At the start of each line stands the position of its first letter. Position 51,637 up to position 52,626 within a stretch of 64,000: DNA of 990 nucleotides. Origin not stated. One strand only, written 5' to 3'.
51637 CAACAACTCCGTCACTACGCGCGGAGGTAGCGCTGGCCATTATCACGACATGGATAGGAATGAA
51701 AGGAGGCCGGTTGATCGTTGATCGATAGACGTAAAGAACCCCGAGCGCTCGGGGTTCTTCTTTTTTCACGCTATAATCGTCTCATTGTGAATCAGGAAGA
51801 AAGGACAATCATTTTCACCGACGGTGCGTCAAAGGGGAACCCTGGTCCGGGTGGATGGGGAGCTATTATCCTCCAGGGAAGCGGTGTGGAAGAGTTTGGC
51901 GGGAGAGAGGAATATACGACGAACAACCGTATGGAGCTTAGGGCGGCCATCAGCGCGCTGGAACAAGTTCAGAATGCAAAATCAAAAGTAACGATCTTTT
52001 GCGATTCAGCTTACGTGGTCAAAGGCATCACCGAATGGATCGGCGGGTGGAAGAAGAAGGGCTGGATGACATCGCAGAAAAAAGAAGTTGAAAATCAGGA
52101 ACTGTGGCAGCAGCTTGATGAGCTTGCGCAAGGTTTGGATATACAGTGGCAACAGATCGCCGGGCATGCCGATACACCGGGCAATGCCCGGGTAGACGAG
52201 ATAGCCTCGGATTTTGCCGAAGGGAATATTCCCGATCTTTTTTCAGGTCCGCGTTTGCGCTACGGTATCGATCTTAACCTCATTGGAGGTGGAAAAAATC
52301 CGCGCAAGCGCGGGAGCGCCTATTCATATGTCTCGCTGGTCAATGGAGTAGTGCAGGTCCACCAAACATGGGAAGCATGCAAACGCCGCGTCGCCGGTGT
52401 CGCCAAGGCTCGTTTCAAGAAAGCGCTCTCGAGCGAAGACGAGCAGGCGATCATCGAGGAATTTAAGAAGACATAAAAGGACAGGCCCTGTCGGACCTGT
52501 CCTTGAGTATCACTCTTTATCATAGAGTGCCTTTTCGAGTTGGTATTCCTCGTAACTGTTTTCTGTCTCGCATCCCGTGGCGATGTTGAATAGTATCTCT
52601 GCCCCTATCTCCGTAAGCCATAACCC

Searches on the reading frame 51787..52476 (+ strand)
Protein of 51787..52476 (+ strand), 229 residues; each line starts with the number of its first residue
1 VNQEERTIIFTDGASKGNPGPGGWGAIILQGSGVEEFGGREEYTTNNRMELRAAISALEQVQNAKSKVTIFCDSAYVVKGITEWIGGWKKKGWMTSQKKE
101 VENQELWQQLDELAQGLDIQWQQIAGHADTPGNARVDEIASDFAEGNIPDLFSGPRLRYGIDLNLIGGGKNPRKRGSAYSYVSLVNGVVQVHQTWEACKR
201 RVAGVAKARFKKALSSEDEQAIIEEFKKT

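Call 10: search_protein_families(library=pfam, proteins=[window:51787-52476:+], max_evalue=1)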
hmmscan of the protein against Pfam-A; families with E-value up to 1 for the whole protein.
window:51787-52476:+ (229 aa): 4 families
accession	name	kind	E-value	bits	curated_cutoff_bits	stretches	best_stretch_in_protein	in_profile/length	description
PF00075.30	RNase_H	-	2.7e-42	144.7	25.8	1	5-143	2-139/141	RNase H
PF13456.12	RVT_3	-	0.00086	19.7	21.6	1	11-82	2-77/123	Reverse transcriptase-like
PF01693.22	Cauli_VI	-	0.0011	19.7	21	1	191-212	13-34/44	Ribonuclease H1 N-terminal domain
PF18388.6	ATG29_N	-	0.3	11.4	25.7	1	103-128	27-52/54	Atg29 N-terminal domain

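Call 11: find_related_loci(query=window:51787-52476:+, collection=genome_contigs, flank=4000)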
Query window:51787-52476:+ (229 aa) in genome_contigs; peptide patterns used: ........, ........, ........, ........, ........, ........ (x = any residue, [..] = any of these).
186 stretches matched a pattern; 109 encode a relative of the query (tblastn E <= 1e-3); the best 80 are kept; 80 distinct loci.
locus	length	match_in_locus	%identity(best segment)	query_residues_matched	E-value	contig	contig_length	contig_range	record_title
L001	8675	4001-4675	49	9-228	3e-73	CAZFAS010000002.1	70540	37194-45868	MAG TPA_asm: uncultured Candidatus Saccharibacteria bacterium isolate SRP278252_co2_162 genome assembly, contig: NODE_58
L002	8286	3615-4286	50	8-226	7e-72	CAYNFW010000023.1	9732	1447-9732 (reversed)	MAG TPA_asm: uncultured Candidatus Saccharibacteria bacterium isolate binchicken_co241_359 genome assembly, contig: NODE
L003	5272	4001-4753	48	1-228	2e-69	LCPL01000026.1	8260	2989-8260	MAG: Parcubacteria group bacterium GW2011_GWC2_48_17 UY29_C0026, whole genome shotgun sequence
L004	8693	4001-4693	50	9-226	4e-69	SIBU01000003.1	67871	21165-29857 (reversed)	MAG: Candidatus Taylorbacteria bacterium isolate Baikal-deep-G184 BACOMB-C1425, whole genome shotgun sequence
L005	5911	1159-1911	45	3-228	9e-69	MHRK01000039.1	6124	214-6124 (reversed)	MAG: Candidatus Taylorbacteria bacterium RIFCSPHIGHO2_02_FULL_43_32b rifcsphigho2_02_scaffold_32107, whole genome shotgu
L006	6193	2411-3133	45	8-224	2e-63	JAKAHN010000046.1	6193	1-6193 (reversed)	MAG: bacterium isolate WY3.bin111 NODE_25589_length_6193_cov_1.011705, whole genome shotgun sequence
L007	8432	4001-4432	53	1-140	3e-45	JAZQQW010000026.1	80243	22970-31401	MAG: Treponema sp. isolate T1900045235_TH20190005.MAGScoT_cleanbin_000018 SGB_5433_k141_2333469, whole genome shotgun se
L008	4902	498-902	52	5-140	7e-43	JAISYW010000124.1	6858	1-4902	MAG: Holosporaceae bacterium isolate Nc350_bin51 k119_2462139, whole genome shotgun sequence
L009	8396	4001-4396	55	9-141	1e-42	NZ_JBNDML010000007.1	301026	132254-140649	Paraburkholderia sp. GAS42 Ga0573056_07, whole genome shotgun sequence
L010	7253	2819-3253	52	9-151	1e-42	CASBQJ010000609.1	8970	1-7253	MAG: uncultured cyanobacterium isolate PMM_0085 genome assembly, contig: PMM_0085_000000000609, whole genome shotgun seq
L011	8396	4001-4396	52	9-141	9e-42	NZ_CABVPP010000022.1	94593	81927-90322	Burkholderia pseudomultivorans isolate LMG 26883, whole genome shotgun sequence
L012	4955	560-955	54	9-141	8e-42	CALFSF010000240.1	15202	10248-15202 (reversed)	MAG TPA_asm: uncultured Paraburkholderia sp. isolate ERR1654126_bin.25_CONCOCT_v1.1_MAG genome assembly, contig: ERZ1505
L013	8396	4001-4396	54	9-141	6e-42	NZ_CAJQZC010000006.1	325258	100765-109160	Paraburkholderia saeva strain LMG 31841 isolate LMG 31841, whole genome shotgun sequence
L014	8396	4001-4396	54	9-141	6e-42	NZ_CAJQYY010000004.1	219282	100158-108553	Paraburkholderia gardini strain LMG 32171 isolate LMG 32171, whole genome shotgun sequence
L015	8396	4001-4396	52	9-141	2e-41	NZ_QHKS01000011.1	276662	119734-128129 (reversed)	Paraburkholderia lacunae strain S27 S27_11, whole genome shotgun sequence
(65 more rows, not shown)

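Call 15: find_homologous_proteins(query=window:51787-52476:+, max_evalue=1e-30)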
Query window:51787-52476:+ (229 aa): 7844 proteins with E <= 1e-30 among 8000 candidates; the best 120 are listed.
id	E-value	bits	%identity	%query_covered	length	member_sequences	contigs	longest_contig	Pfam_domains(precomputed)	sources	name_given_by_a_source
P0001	4.4e-149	512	100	100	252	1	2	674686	PF00075.31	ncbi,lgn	-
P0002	1.9e-82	294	58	96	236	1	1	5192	PF00075.31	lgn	-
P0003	2.6e-82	294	58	97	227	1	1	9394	PF00075.31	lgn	-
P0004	3.6e-82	293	59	97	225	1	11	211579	PF00075.31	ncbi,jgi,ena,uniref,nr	ncbi:MAG: ribonuclease HI [Candidatus Taylorbacteria bacterium RIFCSPHIGHO2_01_FULL_46_22b]|uniref:R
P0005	2.2e-79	284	56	97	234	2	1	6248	PF00075.31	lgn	-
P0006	1.3e-78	282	58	98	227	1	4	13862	PF00075.31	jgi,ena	-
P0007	2.1e-78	281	56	97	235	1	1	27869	PF00075.31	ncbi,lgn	-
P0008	5.0e-76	273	55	97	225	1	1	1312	PF00075.31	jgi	jgi:ribonuclease HI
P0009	3.2e-74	267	56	97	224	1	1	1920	PF00075.31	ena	-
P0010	3.2e-74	267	53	100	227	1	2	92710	PF00075.31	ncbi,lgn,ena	-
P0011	4.0e-74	267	55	96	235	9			PF00075.31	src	-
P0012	5.2e-74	267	55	96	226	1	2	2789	PF00075.31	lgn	-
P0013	1.0e-73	266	53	97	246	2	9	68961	PF00075.31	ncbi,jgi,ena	ncbi:MAG TPA: ribonuclease H [Candidatus Paceibacterota bacterium]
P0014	2.1e-72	261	53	97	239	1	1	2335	PF00075.31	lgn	-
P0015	1.5e-71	259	56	96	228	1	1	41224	PF00075.31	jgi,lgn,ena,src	-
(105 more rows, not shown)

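Call 16: find_encoding_contigs(protein=P0004, flank=3500, max_places=3)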
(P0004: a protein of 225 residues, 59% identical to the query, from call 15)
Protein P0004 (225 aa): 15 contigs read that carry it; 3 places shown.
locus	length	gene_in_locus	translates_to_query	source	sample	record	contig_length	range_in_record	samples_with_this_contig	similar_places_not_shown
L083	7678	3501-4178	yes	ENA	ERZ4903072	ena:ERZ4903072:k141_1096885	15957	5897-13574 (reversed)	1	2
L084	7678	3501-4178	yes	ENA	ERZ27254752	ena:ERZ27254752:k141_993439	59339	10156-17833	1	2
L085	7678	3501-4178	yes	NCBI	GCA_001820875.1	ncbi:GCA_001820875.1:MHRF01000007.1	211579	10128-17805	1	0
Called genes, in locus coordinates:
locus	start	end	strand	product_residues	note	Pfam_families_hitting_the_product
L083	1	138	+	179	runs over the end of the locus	PF03232:COQ7 (faint), PF02915:Rubrerythrin (weak)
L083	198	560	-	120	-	PF11969:DcpS_C, PF01230:HIT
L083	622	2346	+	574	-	PF01368:DHH, PF02272:DHHA1 (weak), PF17768:RecJ_OB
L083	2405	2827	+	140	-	-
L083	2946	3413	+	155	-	-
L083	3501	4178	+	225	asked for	PF00075:RNase_H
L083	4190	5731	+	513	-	PF13567:DUF4131, PF03772:Competence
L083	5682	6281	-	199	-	PF00081:Sod_Fe_N (weak), PF02777:Sod_Fe_C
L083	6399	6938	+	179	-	-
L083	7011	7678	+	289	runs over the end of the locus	PF00753:Lactamase_B, PF12706:Lactamase_B_2 (weak)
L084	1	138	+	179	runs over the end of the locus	PF03232:COQ7 (faint), PF02915:Rubrerythrin (weak)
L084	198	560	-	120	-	PF11969:DcpS_C, PF01230:HIT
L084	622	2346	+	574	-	PF01368:DHH, PF02272:DHHA1 (weak), PF17768:RecJ_OB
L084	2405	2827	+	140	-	-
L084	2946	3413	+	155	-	-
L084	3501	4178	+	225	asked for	PF00075:RNase_H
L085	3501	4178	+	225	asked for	PF00075:RNase_H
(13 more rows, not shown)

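Call 17: find_encoding_contigs(protein=P0003, flank=3500, max_places=2)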
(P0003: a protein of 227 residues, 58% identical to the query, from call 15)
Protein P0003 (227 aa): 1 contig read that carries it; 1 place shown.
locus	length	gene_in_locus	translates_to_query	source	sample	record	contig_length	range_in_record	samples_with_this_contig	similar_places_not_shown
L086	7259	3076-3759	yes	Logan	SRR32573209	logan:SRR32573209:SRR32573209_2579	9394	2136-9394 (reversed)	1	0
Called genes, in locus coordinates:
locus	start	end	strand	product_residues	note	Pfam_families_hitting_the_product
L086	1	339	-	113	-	?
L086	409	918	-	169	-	-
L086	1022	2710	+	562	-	PF01368:DHH, PF02272:DHHA1 (weak), PF17768:RecJ_OB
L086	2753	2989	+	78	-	-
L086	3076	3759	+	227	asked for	PF00075:RNase_H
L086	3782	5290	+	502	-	PF13567:DUF4131, PF03772:Competence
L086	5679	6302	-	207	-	PF02777:Sod_Fe_C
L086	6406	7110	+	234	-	-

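Call 18: find_encoding_contigs(protein=P0002, flank=3500, max_places=2)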
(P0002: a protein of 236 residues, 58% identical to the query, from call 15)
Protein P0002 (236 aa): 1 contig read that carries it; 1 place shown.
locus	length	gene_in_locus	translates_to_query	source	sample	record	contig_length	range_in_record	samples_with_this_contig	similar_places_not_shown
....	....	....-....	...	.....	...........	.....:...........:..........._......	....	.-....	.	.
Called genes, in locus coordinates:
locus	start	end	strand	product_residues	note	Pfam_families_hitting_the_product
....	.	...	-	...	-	?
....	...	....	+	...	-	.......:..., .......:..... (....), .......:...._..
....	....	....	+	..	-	-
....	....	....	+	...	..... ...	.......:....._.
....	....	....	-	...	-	-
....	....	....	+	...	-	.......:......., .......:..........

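Call 19: find_encoding_contigs(protein=P0007, flank=3500, max_places=2)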
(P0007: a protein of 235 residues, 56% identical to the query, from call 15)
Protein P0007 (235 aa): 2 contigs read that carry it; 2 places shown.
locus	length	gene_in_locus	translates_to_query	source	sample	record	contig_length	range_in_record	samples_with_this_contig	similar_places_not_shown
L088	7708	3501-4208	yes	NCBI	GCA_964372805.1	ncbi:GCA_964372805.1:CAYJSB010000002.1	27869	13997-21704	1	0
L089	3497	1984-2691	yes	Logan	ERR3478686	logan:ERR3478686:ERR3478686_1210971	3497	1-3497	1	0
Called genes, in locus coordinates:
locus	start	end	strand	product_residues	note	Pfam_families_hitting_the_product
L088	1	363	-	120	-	PF11969:DcpS_C, PF01230:HIT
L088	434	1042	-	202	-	-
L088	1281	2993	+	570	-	PF01368:DHH, PF02272:DHHA1 (weak), PF17768:RecJ_OB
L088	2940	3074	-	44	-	-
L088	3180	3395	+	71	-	-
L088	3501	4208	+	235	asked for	PF00075:RNase_H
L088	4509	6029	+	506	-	PF13567:DUF4131, PF03772:Competence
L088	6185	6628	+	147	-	-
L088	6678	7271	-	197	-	PF00081:Sod_Fe_N (faint), PF02777:Sod_Fe_C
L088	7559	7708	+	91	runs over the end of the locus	-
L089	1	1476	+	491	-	?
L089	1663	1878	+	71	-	-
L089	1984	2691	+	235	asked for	PF00075:RNase_H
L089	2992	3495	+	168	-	?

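Call 33: search_protein_families(library=ncbifam, proteins=[L088:3180-3392:+], max_evalue=10)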
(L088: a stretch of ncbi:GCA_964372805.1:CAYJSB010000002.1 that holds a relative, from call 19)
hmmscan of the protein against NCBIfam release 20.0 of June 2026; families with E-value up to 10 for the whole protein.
L088:3180-3392:+ (71 aa): 0 families

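Call 34: search_protein_families(library=phrogs, proteins=[L088:3180-3392:+], max_evalue=10)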
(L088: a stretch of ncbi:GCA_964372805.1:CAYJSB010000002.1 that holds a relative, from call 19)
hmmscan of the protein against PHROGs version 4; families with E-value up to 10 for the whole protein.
L088:3180-3392:+ (71 aa): 0 families

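Call 35: search_protein_families(library=pfam, proteins=[L088:3180-3392:+], max_evalue=10)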
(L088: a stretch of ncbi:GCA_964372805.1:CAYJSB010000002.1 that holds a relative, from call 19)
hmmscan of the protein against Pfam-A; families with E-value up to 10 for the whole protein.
L088:3180-3392:+ (71 aa): 0 families

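Call 60: list_cluster_members(proteins=[P0001, P0121, P0123, L088:3180-3392:+])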
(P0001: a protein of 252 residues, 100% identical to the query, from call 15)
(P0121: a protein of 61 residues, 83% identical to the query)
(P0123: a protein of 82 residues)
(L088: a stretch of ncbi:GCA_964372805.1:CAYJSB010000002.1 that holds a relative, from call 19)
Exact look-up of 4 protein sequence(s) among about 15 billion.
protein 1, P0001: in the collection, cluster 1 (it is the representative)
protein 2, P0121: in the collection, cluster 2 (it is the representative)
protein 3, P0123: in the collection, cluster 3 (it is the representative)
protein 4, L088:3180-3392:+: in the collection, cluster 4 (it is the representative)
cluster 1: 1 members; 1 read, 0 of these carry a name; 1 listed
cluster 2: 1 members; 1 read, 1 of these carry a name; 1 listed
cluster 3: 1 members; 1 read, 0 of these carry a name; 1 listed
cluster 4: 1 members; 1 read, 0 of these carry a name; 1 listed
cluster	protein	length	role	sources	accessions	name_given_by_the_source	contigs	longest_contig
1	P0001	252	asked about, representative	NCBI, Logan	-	-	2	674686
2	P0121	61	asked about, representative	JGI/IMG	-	hypothetical protein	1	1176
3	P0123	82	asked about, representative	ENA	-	-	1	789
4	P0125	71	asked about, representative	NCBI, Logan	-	-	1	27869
